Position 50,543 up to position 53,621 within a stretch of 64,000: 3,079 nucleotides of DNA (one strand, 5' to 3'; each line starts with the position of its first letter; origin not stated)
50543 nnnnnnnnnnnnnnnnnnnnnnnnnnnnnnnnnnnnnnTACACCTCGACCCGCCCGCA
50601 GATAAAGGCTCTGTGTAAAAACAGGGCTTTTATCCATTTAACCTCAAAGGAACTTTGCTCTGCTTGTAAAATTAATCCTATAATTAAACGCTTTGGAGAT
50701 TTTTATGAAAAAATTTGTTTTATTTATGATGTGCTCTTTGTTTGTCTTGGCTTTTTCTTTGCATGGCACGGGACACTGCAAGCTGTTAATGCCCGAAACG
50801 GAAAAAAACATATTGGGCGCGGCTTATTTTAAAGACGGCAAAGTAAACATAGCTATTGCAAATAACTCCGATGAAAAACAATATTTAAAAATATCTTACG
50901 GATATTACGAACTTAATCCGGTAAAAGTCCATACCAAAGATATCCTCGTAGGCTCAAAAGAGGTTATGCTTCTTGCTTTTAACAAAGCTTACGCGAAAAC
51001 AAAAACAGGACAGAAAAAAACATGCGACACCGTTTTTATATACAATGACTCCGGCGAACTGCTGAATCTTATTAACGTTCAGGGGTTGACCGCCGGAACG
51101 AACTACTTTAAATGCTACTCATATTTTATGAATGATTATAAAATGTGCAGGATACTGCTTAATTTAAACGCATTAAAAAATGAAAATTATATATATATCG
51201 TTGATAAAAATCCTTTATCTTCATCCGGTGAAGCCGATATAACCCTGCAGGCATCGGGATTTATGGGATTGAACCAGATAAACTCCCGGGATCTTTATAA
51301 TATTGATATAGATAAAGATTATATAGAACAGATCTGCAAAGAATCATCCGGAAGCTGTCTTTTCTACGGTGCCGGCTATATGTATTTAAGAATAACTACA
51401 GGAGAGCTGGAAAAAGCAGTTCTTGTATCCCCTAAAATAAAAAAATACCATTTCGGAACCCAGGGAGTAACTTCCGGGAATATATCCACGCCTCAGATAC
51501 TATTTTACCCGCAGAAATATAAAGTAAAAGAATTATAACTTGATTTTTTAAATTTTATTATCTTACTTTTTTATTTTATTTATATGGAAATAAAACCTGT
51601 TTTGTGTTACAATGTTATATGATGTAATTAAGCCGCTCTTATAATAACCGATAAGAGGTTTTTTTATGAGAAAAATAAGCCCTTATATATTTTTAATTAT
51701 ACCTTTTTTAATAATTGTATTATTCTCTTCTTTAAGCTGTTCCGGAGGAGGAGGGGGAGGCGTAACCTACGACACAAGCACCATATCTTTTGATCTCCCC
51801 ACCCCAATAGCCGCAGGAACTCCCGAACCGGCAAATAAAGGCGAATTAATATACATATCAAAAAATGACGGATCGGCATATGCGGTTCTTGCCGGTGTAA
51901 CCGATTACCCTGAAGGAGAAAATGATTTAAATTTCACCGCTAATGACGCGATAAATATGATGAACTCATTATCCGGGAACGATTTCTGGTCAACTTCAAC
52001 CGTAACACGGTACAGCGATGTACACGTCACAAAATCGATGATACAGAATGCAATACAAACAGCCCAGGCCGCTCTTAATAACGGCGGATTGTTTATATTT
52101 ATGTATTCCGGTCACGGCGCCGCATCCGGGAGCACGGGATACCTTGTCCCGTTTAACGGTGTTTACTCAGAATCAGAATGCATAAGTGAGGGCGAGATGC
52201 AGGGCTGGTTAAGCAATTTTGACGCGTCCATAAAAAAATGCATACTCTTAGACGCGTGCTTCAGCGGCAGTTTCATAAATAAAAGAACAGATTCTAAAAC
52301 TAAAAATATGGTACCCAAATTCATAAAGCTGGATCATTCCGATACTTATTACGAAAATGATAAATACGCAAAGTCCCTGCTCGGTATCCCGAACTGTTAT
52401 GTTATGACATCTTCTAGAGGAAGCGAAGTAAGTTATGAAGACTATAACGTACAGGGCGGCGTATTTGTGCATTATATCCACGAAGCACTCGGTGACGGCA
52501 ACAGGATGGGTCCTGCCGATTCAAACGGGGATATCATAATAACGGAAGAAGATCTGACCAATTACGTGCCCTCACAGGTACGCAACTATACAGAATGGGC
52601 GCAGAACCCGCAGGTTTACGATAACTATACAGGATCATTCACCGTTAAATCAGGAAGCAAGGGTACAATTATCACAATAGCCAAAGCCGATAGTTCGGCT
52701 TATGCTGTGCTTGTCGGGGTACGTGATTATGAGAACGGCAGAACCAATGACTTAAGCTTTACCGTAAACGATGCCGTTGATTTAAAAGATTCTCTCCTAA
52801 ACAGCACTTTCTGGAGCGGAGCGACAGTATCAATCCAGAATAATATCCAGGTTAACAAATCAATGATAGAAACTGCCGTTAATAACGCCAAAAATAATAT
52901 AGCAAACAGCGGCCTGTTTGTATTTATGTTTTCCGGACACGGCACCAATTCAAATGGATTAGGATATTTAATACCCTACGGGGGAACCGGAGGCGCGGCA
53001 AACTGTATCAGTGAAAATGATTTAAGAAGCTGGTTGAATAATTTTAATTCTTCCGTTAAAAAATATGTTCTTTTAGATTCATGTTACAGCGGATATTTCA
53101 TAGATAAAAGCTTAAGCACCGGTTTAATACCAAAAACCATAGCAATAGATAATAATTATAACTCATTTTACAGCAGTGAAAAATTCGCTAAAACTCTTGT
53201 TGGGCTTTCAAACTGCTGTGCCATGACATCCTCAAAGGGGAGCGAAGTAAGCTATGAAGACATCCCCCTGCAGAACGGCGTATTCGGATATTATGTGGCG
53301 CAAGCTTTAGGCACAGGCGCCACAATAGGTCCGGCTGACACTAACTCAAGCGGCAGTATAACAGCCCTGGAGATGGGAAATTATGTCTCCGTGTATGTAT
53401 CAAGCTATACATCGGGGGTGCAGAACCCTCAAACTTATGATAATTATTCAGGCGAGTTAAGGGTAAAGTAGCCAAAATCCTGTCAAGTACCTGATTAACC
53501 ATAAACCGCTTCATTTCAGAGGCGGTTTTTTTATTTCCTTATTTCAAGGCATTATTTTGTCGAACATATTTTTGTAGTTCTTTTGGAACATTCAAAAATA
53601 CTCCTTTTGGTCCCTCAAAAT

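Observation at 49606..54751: Cluster of three paralogous caspase-like (C14) lipoproteins with poly-Gly tethers, including an internally duplicated double-domain member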

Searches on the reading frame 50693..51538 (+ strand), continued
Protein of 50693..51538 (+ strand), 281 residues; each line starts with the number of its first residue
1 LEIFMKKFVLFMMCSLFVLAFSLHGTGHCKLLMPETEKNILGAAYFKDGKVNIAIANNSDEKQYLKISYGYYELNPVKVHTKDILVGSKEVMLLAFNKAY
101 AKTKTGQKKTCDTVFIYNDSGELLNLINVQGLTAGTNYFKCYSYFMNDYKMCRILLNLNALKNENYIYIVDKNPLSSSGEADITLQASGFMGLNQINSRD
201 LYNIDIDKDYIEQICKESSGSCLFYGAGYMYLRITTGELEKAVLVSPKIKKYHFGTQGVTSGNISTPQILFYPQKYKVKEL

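Call 105: fold_search(model_id=the predicted structure, library=pdb)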
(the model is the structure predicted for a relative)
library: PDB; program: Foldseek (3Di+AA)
matches with E <= 10: 1683; with E <= 0.001: 3
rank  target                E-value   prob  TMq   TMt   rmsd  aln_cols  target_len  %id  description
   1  4zoa_A                7.6e-04  1.00  0.22  0.10   5.6       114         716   16  Crystal Structure of beta-glucosidase from Listeria innocua in complex with isofagomine (released 2016-05-18)
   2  8rvd_D                8.9e-04  1.00  0.23  0.34  15.9       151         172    7  Unbound murine diabetogenic 4.1 TCR (released 2025-02-12)
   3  4zob_A                9.4e-04  1.00  0.20  0.10   6.5       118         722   12  Crystal Structure of beta-glucosidase from Listeria innocua in complex with gluconolactone (released 2016-05-18)
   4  4zoa_B                1.4e-03  1.00  0.20  0.10   6.2       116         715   13  Crystal Structure of beta-glucosidase from Listeria innocua in complex with isofagomine (released 2016-05-18)
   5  8xrt_B                1.7e-03  0.99  0.20  0.09  10.8       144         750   10  The crystal structure of a GH3 enzyme CcBgl3B (released 2024-04-10)
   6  7tvz_E                1.8e-03  0.92  0.18  0.09  19.0       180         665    7  Cryo-EM structure of human band 3-protein 4.2 complex in diagonal conformation (released 2022-06-08)
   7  3o0l_A                2.0e-03  1.00  0.20  0.45   5.5        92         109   12  Crystal structure of a Pfam DUF1425 family member (Shew_1734) from Shewanella sp. pv-4 at 1.81 a resolution (released 2010-08-04)
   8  1ggu_A                2.0e-03  0.96  0.19  0.09  19.5       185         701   14  HUMAN FACTOR XIII WITH CALCIUM BOUND IN THE ION SITE (released 1999-09-16)
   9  7p4l_C                2.1e-03  1.00  0.23  0.14  20.4       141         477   14  Crystal structure of the trimeric ectodomain of archaeal Fusexin1 (Fsx1) (released 2022-07-13)
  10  6dfv_C                2.1e-03  1.00  0.23  0.30  14.9       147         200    7  Mouse diabetogenic TCR 8F10 (released 2019-04-17)
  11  7z50_G                2.1e-03  0.99  0.22  0.31  14.9       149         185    7  Structure of the highly diabetogenic 4.1-T cell receptor targeting a hybrid insulin peptide bound to I-Ag7. (released 2022-07-20)
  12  7p4l_B                2.1e-03  0.99  0.22  0.14  23.5       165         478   11  Crystal structure of the trimeric ectodomain of archaeal Fusexin1 (Fsx1) (released 2022-07-13)
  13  8cs9_X                2.1e-03  0.99  0.21  0.11  15.2       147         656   10  Composite reconstruction of Class 1 of the erythrocyte ankyrin-1 complex (released 2022-07-20)
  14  4zo6_A                2.2e-03  1.00  0.22  0.10   5.7       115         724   16  Crystal Structure of mutant (D270A) beta-glucosidase from Listeria innocua in complex with cellobiose (released 2016-05-18)
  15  5z87_A                2.2e-03  1.00  0.19  0.08   5.9        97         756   14  Structural of a novel b-glucosidase EmGH1 at 2.3 angstrom from Erythrobacter marinus (released 2019-02-06)
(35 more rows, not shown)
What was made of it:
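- Tried and rejected: Its Foldseek hits are generic Ig/Fn3-like sandwiches (call 105).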

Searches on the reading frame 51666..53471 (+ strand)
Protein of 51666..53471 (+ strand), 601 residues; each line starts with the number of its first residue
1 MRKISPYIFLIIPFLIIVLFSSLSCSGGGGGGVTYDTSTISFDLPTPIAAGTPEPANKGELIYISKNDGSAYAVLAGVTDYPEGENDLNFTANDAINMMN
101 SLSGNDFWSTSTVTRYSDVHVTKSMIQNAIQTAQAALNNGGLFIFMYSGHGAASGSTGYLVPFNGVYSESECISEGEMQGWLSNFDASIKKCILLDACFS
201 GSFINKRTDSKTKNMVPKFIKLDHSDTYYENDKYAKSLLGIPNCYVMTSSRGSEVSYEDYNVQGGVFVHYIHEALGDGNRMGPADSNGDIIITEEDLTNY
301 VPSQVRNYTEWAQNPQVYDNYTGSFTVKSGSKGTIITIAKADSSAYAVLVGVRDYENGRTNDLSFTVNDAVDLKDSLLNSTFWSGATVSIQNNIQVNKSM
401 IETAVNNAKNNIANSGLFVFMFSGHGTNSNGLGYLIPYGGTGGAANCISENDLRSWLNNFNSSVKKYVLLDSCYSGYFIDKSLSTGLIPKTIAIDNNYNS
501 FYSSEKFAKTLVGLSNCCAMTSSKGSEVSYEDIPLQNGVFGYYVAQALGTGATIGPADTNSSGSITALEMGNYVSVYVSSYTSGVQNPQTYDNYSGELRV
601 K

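Call 3: search_protein_families(library=pfam, proteins=[window:51666-53471:+], max_evalue=1)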
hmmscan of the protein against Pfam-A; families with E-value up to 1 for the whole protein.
window:51666-53471:+ (601 aa): 3 families
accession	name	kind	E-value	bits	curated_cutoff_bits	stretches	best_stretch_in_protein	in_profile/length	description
PF00656.27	Peptidase_C14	-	3.1e-28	99.5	21.4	2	72-321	3-228/233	Caspase domain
PF14538.11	Raptor_N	-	0.0011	19.2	27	0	124-183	73-132/151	Raptor N-terminal CASPase like domain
PF16959.10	Collectrin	-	0.014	15.6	27.1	0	351-414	34-97/154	Renal amino acid transporter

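Call 4: search_protein_families(library=ncbifam, proteins=[window:51666-53471:+], max_evalue=1)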
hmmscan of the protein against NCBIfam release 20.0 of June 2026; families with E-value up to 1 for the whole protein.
window:51666-53471:+ (601 aa): 1 family
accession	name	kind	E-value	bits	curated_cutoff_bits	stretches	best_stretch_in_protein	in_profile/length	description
NF047832.1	caspase_w_EACC1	subfamily_domain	5.8e-30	104.4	140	2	346-557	2-193/211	caspase, EACC1-associated type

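Call 63: predict_structure(alignment_id=A6)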
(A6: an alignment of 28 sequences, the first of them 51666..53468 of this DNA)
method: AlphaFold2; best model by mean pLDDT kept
length: 601 residues; sequences in the alignment: 28
mean_pLDDT: 84.7   pTM: 0.71
mean pLDDT of the five models: 84.7, 84.5, 84.2, 83.7, 82.1
residues with pLDDT >= 90: 334; 70-90: 181; 50-70: 43; < 50: 43
segments of 3 or more residues with pLDDT < 50: 1-3, 23-53, 207-213
pLDDT, mean of each block of 10 residues (from residue 1): 60 75 41 29 30 65 96 96 84 95 88 95 98 97 97 88 91 95 98 89 53 60 69 84 95 80 90 88 80 95 91 91 92 92 97 76 86 92 92 89 98 97 91 89 90 97 97 72 59 77 86 95 88 84 95 92 95 96 92 92 93
secondary structure, 60 per line:
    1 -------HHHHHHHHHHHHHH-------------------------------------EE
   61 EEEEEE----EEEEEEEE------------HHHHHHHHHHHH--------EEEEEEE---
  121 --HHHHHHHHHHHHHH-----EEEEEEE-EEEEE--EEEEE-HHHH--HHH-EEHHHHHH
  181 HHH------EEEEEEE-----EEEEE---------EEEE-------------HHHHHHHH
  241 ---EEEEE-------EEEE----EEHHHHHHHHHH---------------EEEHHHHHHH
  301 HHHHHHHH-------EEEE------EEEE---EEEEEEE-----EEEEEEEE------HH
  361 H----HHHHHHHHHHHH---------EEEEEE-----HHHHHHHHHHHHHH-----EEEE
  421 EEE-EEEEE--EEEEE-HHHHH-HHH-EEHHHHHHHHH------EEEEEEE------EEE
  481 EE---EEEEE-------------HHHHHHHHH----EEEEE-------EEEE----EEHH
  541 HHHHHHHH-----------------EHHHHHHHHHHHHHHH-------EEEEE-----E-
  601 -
elements in order: H8-21 E59-66 E71-78 H91-102 E111-117 H123-136 E142-148 E150-154 E157-161 H163-166 H175-183 E190-196 E202-206 E216-219 H233-240 E244-248 E256-259 H266-275 E291-293 H294-308 E316-319 E326-329 E333-339 E345-352 H366-377 E387-392 H398-411 E417-423 E425-429 E432-436 H438-442 H450-458 E465-471 E478-482 E486-490 H504-512 E517-521 E529-532 H539-548 H567-581 E589-593
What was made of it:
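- Tried and rejected: Only pTM 0.71 hints at a defined arrangement (call 63).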

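Call 66: fold_search(model_id=the predicted structure, library=pdb)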
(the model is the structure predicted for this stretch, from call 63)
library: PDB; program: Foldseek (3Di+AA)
matches with E <= 10: 612; with E <= 0.001: 60
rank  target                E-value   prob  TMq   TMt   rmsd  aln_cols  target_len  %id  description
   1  7paw_B                9.9e-08  1.00  0.23  0.36   9.7       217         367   16  MALT1 in complex with compound 1 (released 2021-11-17)
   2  3v4o_A                1.7e-07  1.00  0.23  0.55   9.1       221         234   14  Human MALT1 (caspase domain) in complex with an irreversible peptidic inhibitor (released 2012-03-14)
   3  8v4x_D                2.2e-07  1.00  0.26  0.40   9.0       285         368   15  Structure of MALT1 in complex with an allosteric inhibitor (released 2024-05-01)
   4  8v4x_C                5.5e-07  1.00  0.23  0.37   9.7       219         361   14  Structure of MALT1 in complex with an allosteric inhibitor (released 2024-05-01)
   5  4i1p_A                5.9e-07  1.00  0.23  0.36   8.9       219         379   16  Human MALT1 (caspase-IG3) in complex with activity based-probe (released 2014-07-09)
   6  7pav_A                7.4e-07  1.00  0.23  0.37  10.1       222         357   14  MALT1 in complex with compound 1 (released 2021-11-17)
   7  7pav_B                7.4e-07  1.00  0.23  0.36  10.0       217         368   15  MALT1 in complex with compound 1 (released 2021-11-17)
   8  3uo8_C                7.4e-07  1.00  0.23  0.37   8.9       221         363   15  Crystal structure of the MALT1 paracaspase (P1 form) (released 2011-12-21)
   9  3uo8_B                7.8e-07  1.00  0.22  0.36  12.4       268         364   12  Crystal structure of the MALT1 paracaspase (P1 form) (released 2011-12-21)
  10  8v4x_B                9.8e-07  1.00  0.23  0.37  10.4       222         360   14  Structure of MALT1 in complex with an allosteric inhibitor (released 2024-05-01)
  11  8v4x_F                1.3e-06  1.00  0.26  0.43   9.0       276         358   14  Structure of MALT1 in complex with an allosteric inhibitor (released 2024-05-01)
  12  7paw_A                1.9e-06  1.00  0.21  0.35  10.5       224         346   13  MALT1 in complex with compound 1 (released 2021-11-17)
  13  4i1p_C                2.2e-06  1.00  0.27  0.41   9.5       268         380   15  Human MALT1 (caspase-IG3) in complex with activity based-probe (released 2014-07-09)
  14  8a53_A                3.1e-06  1.00  0.29  0.54   6.7       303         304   12  Crystal structure of AtMCA-IIf C147A (metacaspase 9) from Arabidopsis thaliana (released 2023-05-31)
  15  8a53_B                3.5e-06  1.00  0.28  0.52   9.4       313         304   13  Crystal structure of AtMCA-IIf C147A (metacaspase 9) from Arabidopsis thaliana (released 2023-05-31)
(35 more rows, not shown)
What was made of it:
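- On Peptidase_C14 (Pfam PF00656, MEROPS family C14): Foldseek probability 1.0 to MALT1, AtMC9, Yca1, 3BIJ and caspase-8/-9 (calls 63, 66).
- The AF2 model has pLDDT 84.7 and pTM 0.71, and Foldseek gives probability 1.0 to MALT1, metacaspases, GSU0716 and caspase-8 (calls 63, 66).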
